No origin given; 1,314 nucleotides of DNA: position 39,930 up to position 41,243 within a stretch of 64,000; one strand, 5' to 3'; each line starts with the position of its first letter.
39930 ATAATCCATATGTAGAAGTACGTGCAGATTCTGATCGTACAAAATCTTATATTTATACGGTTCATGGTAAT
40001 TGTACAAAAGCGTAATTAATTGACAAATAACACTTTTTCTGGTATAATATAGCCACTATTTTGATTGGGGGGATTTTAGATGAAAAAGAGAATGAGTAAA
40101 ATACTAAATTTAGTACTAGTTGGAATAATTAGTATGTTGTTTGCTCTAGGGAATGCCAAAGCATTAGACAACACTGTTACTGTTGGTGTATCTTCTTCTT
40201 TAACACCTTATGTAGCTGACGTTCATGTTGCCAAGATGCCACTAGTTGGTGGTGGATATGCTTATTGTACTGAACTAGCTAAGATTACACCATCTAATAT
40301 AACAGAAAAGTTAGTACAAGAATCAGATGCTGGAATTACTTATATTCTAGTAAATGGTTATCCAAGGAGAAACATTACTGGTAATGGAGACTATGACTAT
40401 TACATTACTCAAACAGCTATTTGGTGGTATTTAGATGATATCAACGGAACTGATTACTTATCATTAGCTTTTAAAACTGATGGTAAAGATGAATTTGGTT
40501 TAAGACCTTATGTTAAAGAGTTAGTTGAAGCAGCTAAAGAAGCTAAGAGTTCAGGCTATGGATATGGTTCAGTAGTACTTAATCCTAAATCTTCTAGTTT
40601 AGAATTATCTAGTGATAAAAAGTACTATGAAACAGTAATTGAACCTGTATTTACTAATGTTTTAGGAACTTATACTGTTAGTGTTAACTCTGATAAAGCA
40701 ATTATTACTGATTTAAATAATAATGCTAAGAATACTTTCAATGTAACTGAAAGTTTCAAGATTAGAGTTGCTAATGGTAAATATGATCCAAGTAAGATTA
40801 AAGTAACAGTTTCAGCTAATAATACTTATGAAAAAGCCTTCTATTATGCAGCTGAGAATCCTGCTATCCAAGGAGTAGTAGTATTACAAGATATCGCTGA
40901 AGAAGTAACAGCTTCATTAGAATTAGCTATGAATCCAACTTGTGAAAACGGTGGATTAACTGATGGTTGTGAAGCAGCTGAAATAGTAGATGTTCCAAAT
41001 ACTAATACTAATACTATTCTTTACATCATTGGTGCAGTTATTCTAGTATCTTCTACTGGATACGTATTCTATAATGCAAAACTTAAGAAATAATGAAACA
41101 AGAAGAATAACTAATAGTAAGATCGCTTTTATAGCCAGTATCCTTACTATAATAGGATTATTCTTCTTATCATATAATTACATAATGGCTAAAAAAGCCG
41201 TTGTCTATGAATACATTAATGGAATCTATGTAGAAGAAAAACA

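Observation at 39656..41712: Small type IV pilin gene followed by a TQxA-motif surface protein and an atypical sortase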

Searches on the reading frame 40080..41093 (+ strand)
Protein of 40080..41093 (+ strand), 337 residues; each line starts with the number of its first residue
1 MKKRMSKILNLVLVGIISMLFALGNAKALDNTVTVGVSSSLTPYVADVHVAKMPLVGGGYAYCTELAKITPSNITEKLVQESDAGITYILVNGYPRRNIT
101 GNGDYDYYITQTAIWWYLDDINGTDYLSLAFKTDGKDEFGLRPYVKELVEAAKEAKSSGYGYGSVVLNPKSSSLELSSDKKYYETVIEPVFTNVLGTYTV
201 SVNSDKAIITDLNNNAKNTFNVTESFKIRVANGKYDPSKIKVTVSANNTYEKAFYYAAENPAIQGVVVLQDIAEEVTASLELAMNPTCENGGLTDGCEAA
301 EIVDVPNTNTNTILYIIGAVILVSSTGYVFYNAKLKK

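Call 4: search_protein_families(library=pfam, proteins=[window:40080-41093:+], max_evalue=0.1)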
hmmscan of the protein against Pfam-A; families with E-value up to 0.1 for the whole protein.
window:40080-41093:+ (337 aa): 1 family
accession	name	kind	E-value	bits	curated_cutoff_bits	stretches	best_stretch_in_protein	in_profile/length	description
PF08341.16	TED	-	4.7e-10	40.3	22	1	61-152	2-100/102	Thioester domain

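Call 5: search_protein_families(library=ncbifam, proteins=[window:40080-41093:+], max_evalue=0.1)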
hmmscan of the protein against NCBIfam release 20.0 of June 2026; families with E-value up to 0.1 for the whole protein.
window:40080-41093:+ (337 aa): 2 families
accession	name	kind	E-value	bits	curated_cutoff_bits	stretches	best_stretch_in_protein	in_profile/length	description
TIGR03656.1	IsdC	equivalog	0.0016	18.3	155.85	1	201-335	84-216/219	heme uptake protein IsdC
TIGR03934.1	TQXA_dom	domain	0.016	15.2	30.4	1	87-122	3-42/42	TQXA domain-containing protein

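Call 7: search_solved_structures(query=window:40080-41093:+, max_evalue=1, show_alignments=4)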
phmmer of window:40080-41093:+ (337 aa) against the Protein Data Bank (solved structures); distinct sequences matched with E-value up to 1: 1.
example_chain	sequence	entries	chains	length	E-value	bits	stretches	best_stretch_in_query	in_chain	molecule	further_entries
7u1h_A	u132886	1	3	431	0.8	12.2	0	182-231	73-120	Allergen Len c 1.0101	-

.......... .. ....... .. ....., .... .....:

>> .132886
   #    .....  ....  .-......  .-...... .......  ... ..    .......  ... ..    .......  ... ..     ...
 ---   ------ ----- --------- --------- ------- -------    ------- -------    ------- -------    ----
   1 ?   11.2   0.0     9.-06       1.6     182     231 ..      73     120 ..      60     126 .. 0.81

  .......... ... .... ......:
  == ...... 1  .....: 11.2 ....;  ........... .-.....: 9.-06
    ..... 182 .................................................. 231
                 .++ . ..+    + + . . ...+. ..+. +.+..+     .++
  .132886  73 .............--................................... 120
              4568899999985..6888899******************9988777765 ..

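Call 11: find_homologous_proteins(query=window:40080-41093:+, max_evalue=0.001)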
Query window:40080-41093:+ (337 aa): 328 proteins with E <= 0.001 among 3524 candidates; the best 120 are listed.
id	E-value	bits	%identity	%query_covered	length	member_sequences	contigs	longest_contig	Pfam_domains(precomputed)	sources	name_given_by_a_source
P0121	2.8e-215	732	100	100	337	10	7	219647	PF08341.17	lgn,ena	-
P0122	3.3e-134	465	62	99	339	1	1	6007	PF08341.17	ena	-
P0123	9.2e-111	388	63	85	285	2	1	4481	PF08341.17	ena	-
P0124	8.0e-62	227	43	84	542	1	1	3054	PF08341.17,PF17802.8,PF13620.13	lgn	-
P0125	1.1e-61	227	43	83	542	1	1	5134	PF08341.17,PF17802.8,PF13620.13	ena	-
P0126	4.6e-61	225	43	83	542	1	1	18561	PF08341.17,PF17802.8,PF13620.13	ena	-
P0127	4.0e-60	222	43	83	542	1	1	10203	PF08341.17,PF17802.8,PF17210.10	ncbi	-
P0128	9.4e-56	207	38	85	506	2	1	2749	PF08341.17,PF24421.2,PF17802.8,PF13620.13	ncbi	-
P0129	6.8e-55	205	43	77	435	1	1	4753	PF08341.17,PF17802.8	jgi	-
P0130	1.1e-53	201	40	82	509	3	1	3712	PF08341.17,PF17802.8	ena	-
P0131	1.5e-53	200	40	85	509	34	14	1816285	PF08341.17,PF17802.8,PF13620.13,PF17210.10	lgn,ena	-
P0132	2.5e-53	200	40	83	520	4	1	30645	PF08341.17,PF17802.8,PF17210.10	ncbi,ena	-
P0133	1.5e-52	197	38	85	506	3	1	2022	PF08341.17,PF17802.8,PF13620.13,PF17210.10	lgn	-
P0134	1.6e-52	197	38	85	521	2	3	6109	PF08341.17,PF17802.8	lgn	-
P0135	1.9e-52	197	41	82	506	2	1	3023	PF08341.17,PF17802.8,PF13620.13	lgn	-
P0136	2.4e-52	196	40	84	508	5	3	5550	PF08341.17,PF24421.2,PF17802.8,PF13620.13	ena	-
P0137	2.1e-51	193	40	84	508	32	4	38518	PF08341.17,PF24421.2,PF17802.8,PF13620.13,PF17210.10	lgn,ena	-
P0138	2.1e-51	193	40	84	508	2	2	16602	PF08341.17,PF17802.8,PF17210.10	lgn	-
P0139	2.3e-51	193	42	78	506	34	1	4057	PF08341.17,PF17802.8,PF13620.13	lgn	-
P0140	1.1e-50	191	38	83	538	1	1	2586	PF08341.17,PF17802.8,PF13620.13,PF22904.4,PF17210.10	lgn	-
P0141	1.7e-50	190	40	84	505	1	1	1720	PF08341.17,PF17802.8,PF13620.13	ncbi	-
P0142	1.8e-50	190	38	85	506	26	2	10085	PF08341.17,PF17802.8,PF13620.13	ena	-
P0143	2.7e-50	190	38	86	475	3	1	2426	PF08341.17,PF17802.8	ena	-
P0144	3.1e-50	189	38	81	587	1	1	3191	PF08341.17,PF24421.2,PF17802.8,PF13620.13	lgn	-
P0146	5.0e-50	189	39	84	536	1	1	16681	PF08341.17,PF24421.2,PF17802.8,PF13620.13,PF17210.10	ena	-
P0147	5.1e-50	189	38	85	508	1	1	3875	PF08341.17,PF17802.8,PF13620.13,PF17210.10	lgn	-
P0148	5.9e-50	188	38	85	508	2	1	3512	PF08341.17,PF17802.8,PF13620.13,PF17210.10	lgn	-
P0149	6.2e-50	188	39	84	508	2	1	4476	PF08341.17,PF17802.8,PF13620.13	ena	-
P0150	7.9e-50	188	40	84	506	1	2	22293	PF08341.17,PF17802.8,PF13620.13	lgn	-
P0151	8.8e-50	188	38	84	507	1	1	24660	PF08341.17,PF17802.8,PF13620.13,PF17210.10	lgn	-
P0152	1.4e-49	187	37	85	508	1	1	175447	PF08341.17,PF17802.8,PF13620.13,PF17210.10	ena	-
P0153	1.5e-49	187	37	85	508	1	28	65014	PF08341.17,PF17802.8,PF13620.13,PF17210.10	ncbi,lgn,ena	-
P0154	1.8e-49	187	40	79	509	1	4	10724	PF08341.17,PF17802.8,PF13620.13,PF22904.4,PF17210.10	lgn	-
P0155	1.8e-49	187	42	78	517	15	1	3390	PF08341.17,PF17802.8,PF13620.13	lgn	-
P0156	1.8e-49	187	40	84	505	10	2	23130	PF08341.17,PF17802.8,PF13620.13,PF17210.10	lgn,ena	-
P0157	2.2e-49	187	37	84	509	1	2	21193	PF08341.17,PF17802.8,PF13620.13,PF17210.10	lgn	-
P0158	2.3e-49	186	38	85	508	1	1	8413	PF08341.17,PF17802.8,PF13620.13,PF17210.10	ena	-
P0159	2.5e-49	186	37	82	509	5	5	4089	PF08341.17,PF17802.8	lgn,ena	-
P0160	3.1e-49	186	37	85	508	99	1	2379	PF08341.17,PF17802.8,PF13620.13,PF17210.10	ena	-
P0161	3.1e-49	186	37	85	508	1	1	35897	PF08341.17,PF17802.8,PF13620.13,PF17210.10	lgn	-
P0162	3.1e-49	186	37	85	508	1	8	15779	PF08341.17,PF17802.8,PF13620.13,PF17210.10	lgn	-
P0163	3.1e-49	186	37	85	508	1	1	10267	PF08341.17,PF17802.8,PF13620.13,PF17210.10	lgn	-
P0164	3.2e-49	186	37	85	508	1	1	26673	PF08341.17,PF17802.8,PF13620.13,PF17210.10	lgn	-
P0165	3.5e-49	186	37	85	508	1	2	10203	PF08341.17,PF17802.8,PF13620.13,PF17210.10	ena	-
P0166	3.6e-49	186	37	85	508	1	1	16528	PF08341.17,PF17802.8,PF13620.13,PF17210.10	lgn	-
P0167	3.9e-49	186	37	85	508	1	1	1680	PF08341.17,PF17802.8,PF13620.13,PF17210.10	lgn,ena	-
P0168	4.0e-49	186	38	85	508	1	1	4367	PF08341.17,PF17802.8,PF13620.13,PF17210.10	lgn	-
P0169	4.1e-49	186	37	85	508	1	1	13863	PF08341.17,PF17802.8,PF13620.13,PF17210.10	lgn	-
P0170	4.1e-49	186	37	85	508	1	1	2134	PF08341.17,PF17802.8,PF13620.13,PF17210.10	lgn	-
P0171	4.3e-49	186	37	85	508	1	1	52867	PF08341.17,PF17802.8,PF13620.13,PF17210.10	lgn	-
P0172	4.4e-49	186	38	84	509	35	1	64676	PF08341.17,PF17802.8,PF13620.13,PF17210.10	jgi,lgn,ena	-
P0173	4.9e-49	185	37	85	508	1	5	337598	PF08341.17,PF17802.8,PF13620.13,PF17210.10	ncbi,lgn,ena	-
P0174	5.1e-49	185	37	85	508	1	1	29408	PF08341.17,PF17802.8,PF13620.13,PF17210.10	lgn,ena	-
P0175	5.4e-49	185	37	85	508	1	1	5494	PF08341.17,PF17802.8,PF13620.13,PF17210.10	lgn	-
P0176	5.6e-49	185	33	96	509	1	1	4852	PF13715.13,PF08341.17,PF17802.8,PF13620.13,PF17210.10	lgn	-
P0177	6.1e-49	185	37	85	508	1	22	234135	PF08341.17,PF17802.8,PF13620.13,PF17210.10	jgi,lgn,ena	-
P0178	6.1e-49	185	37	85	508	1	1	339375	PF08341.17,PF17802.8,PF13620.13,PF17210.10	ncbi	-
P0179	6.1e-49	185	37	85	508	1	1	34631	PF08341.17,PF17802.8,PF13620.13,PF17210.10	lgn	-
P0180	7.4e-49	185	38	83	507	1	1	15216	PF08341.17,PF17802.8,PF13620.13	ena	-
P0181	7.5e-49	185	37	85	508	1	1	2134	PF08341.17,PF17802.8,PF13620.13,PF17210.10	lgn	-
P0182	8.3e-49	185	39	85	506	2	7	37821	PF08341.17,PF17802.8,PF13620.13,PF17210.10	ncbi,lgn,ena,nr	ncbi:MAG: SpaA isopeptide-forming pilin-related protein [bacterium]|nr:SpaA isopeptide-forming pilin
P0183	8.6e-49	185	39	84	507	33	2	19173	PF08341.17,PF17802.8,PF13620.13,PF17210.10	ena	-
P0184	9.6e-49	184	39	85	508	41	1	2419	PF08341.17,PF17802.8,PF13620.13,PF17210.10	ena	-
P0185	1.0e-48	184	37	85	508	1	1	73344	PF08341.17,PF17802.8,PF13620.13,PF17210.10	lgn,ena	-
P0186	1.1e-48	184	37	85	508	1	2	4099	PF08341.17,PF17802.8,PF13620.13,PF17210.10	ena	-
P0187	1.3e-48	184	37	85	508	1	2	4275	PF08341.17,PF17802.8,PF13620.13,PF17210.10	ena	-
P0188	1.3e-48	184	37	85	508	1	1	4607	PF08341.17,PF17802.8,PF13620.13,PF17210.10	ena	-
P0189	1.3e-48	184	37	85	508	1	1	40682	PF08341.17,PF17802.8,PF13620.13,PF17210.10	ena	-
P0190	1.3e-48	184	37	85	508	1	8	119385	PF08341.17,PF17802.8,PF13620.13,PF17210.10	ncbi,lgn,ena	-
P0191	1.3e-48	184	37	85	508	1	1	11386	PF08341.17,PF17802.8,PF13620.13,PF17210.10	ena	-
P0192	1.4e-48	184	37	83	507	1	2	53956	PF08341.17,PF17802.8,PF13620.13,PF17210.10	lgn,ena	-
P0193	1.5e-48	184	38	78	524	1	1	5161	PF08341.17,PF17802.8,PF17210.10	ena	-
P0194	1.6e-48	184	37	83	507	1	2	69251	PF08341.17,PF17802.8,PF13620.13,PF17210.10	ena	-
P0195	1.6e-48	184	37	85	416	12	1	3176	PF08341.17,PF17802.8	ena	-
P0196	1.7e-48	184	40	78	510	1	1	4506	PF08341.17,PF24421.2,PF17802.8,PF13620.13,PF17210.10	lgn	-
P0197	2.2e-48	183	37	84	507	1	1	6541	PF08341.17,PF17802.8,PF13620.13,PF17210.10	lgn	-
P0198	2.4e-48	183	37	83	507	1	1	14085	PF08341.17,PF17802.8,PF13620.13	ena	-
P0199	2.6e-48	183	37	85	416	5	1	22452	PF08341.17,PF17802.8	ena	-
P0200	2.8e-48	183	38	82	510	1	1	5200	PF08341.17,PF17802.8,PF13620.13,PF17210.10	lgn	-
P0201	2.9e-48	183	40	83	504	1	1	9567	PF08341.17,PF14524.13,PF17802.8,PF22898.3,PF13620.13,PF17210.10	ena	-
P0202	3.3e-48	183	38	76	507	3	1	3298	PF08341.17,PF17802.8,PF13620.13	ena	-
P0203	4.0e-48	182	37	83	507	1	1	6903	PF08341.17,PF17802.8,PF13620.13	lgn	-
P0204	4.4e-48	182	37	83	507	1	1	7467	PF08341.17,PF17802.8,PF13620.13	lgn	-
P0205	4.8e-48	182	37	83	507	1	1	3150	PF08341.17,PF17802.8,PF13620.13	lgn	-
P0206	6.0e-48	182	36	84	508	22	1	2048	PF08341.17,PF17802.8,PF13620.13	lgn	-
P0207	6.2e-48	182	37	83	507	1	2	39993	PF08341.17,PF17802.8,PF13620.13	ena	-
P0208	6.9e-48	182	37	84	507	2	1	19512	PF08341.17,PF17802.8,PF13620.13,PF17210.10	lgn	-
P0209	7.6e-48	181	37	83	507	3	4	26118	PF08341.17,PF17802.8,PF13620.13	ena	-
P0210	7.7e-48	181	37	78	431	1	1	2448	PF08341.17,PF17802.8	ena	-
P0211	9.1e-48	181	38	85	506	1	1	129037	PF08341.17,PF17802.8,PF13620.13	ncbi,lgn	-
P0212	9.2e-48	181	37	85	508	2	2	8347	PF08341.17,PF17802.8,PF13620.13,PF17210.10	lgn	-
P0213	9.8e-48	181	38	84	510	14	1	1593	PF08341.17,PF17802.8,PF13620.13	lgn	-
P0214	1.0e-47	181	37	83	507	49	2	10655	PF08341.17,PF17802.8,PF13620.13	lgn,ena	-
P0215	3.8e-47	179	37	84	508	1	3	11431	PF08341.17,PF17802.8,PF13620.13,PF17210.10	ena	-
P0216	5.0e-47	179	40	79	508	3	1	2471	PF08341.17,PF17802.8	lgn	-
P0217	5.4e-47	179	38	82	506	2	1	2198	PF08341.17,PF24421.2,PF17802.8,PF17210.10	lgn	-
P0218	5.5e-47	179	40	79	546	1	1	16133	PF08341.17,PF17802.8,PF13620.13,PF22904.4,PF17210.10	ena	-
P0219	6.1e-47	179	38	83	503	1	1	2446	PF08341.17,PF17802.8,PF13620.13,PF17210.10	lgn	-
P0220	6.4e-47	178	36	85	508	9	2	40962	PF08341.17,PF17802.8,PF13620.13,PF17210.10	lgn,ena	-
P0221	7.9e-47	178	38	85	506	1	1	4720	PF08341.17,PF17802.8,PF13620.13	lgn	-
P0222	8.1e-47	178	39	79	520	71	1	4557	PF08341.17,PF17802.8,PF13620.13,PF17210.10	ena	-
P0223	9.3e-47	178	37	85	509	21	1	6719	PF08341.17,PF17802.8,PF13620.13,PF17210.10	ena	-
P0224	9.8e-47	178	39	75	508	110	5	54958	PF08341.17,PF17802.8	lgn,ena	-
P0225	9.8e-47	178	47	59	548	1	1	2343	PF08341.17,PF17802.8,PF13620.13,PF22904.4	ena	-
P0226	2.1e-46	177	37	85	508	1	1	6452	PF08341.17,PF17802.8,PF13620.13,PF17210.10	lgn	-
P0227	2.3e-46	177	36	85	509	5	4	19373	PF08341.17,PF17802.8,PF13620.13,PF17210.10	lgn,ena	-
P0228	2.5e-46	176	38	84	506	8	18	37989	PF08341.17,PF17802.8,PF13620.13,PF17210.10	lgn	-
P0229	3.1e-46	176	37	84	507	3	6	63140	PF08341.17,PF17802.8,PF13620.13,PF17210.10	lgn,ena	-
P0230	3.9e-46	176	36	85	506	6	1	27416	PF08341.17,PF17802.8,PF13620.13,PF17210.10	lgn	-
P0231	3.9e-46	176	40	79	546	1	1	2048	PF08341.17,PF17802.8,PF13620.13,PF22904.4,PF17210.10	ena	-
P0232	4.1e-46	176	37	84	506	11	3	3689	PF08341.17,PF17802.8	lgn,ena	-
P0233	4.9e-46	176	36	84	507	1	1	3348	PF08341.17,PF17802.8,PF13620.13,PF17210.10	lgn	-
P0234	6.4e-46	175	40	69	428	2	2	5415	PF08341.17,PF17802.8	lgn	-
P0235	7.5e-46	175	39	76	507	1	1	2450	PF08341.17,PF17802.8,PF13620.13,PF17210.10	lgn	-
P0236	9.7e-46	175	37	85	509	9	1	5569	PF08341.17,PF17802.8,PF13620.13,PF17210.10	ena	-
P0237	1.2e-45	174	36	84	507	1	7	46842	PF08341.17,PF17802.8,PF13620.13,PF17210.10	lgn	-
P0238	1.4e-45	174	36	84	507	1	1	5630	PF08341.17,PF17802.8,PF13620.13,PF17210.10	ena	-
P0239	1.4e-45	174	36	84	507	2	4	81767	PF08341.17,PF17802.8,PF13620.13,PF17210.10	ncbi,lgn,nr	ncbi:MAG: SpaA isopeptide-forming pilin-related protein [bacterium]|nr:SpaA isopeptide-forming pilin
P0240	1.4e-45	174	36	84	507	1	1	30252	PF08341.17,PF17802.8,PF13620.13,PF17210.10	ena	-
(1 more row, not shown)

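Call 17: find_encoding_contigs(protein=P0121, flank=8000, max_places=4)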
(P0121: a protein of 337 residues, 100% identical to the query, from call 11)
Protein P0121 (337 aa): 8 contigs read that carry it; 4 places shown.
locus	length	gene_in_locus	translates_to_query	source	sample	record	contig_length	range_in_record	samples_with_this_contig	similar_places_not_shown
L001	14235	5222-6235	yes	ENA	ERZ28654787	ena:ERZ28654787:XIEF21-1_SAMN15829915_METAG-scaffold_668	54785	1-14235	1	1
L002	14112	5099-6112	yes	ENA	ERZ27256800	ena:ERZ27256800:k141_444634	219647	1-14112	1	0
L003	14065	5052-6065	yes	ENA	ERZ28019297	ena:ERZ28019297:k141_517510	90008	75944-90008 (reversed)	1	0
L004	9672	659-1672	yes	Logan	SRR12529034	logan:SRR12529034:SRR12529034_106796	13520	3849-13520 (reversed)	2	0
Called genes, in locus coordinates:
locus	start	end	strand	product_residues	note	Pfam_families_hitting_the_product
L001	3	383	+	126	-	?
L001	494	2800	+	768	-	PF02190:LON_substr_bdg, PF00004:AAA, PF07728:AAA_5, PF22667:Lon_lid, PF05362:Lon_C, PF13541:ChlI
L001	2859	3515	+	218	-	PF01476:LysM (weak)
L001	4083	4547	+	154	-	-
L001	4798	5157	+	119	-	PF07963:N_methyl (weak)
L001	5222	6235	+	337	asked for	PF08341:TED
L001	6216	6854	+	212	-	PF04203:Sortase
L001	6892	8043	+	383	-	-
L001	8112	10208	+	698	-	PF00580:UvrD-helicase, PF01443:Viral_helicase1 (faint), PF13245:AAA_19, PF13604:AAA_30 (faint), PF13087:AAA_12 (faint), PF13361:UvrD_C, PF13538:UvrD_C_2, PF21196:PcrA_UvrD_tudor (faint)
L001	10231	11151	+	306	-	PF00483:NTP_transferase, PF12804:NTP_transf_3 (weak)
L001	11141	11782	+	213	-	PF01027:Bax1-I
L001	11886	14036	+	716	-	PF17764:PriA_3primeBD, PF00270:DEAD, PF04851:ResIII, PF13604:AAA_30 (faint), PF18319:Zn_ribbon_PriA, PF00271:Helicase_C, PF18074:PriA_C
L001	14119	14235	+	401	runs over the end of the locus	-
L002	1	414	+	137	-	?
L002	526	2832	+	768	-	PF02190:LON_substr_bdg, PF00004:AAA, PF07728:AAA_5, PF22667:Lon_lid, PF05362:Lon_C, PF13541:ChlI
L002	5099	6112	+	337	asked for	PF08341:TED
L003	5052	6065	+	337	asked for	PF08341:TED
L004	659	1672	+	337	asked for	PF08341:TED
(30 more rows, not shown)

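Call 38: predict_structure(alignment_id=A2)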
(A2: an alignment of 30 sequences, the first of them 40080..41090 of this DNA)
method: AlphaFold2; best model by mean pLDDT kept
length: 337 residues; sequences in the alignment: 30
mean_pLDDT: 85.1   pTM: 0.70
mean pLDDT of the five models: 85.1, 84.4, 83.7, 82.2, 82.1
residues with pLDDT >= 90: 212; 70-90: 57; 50-70: 42; < 50: 26
segments of 3 or more residues with pLDDT < 50: 1-5, 22-25, 298-310
pLDDT, mean of each block of 10 residues (from residue 1): 53 59 58 96 96 96 96 97 97 96 98 98 94 96 98 93 90 88 94 93 92 95 95 77 92 96 96 92 76 49 39 65 74 62
secondary structure, 60 per line:
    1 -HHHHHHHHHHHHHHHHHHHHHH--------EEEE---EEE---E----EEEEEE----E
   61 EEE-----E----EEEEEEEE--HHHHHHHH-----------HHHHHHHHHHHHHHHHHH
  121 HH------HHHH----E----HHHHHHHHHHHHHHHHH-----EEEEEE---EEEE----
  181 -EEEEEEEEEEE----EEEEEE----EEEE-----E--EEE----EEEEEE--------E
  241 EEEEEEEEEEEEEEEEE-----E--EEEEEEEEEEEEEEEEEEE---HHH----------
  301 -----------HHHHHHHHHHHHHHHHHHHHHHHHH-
elements in order: H2-23 E32-35 E39-41 E50-55 E60-63 E74-81 H84-91 H103-122 H129-132 H142-158 E164-169 E173-176 E182-192 E197-202 E207-210 E219-221 E226-231 E240-257 E266-284 H312-336
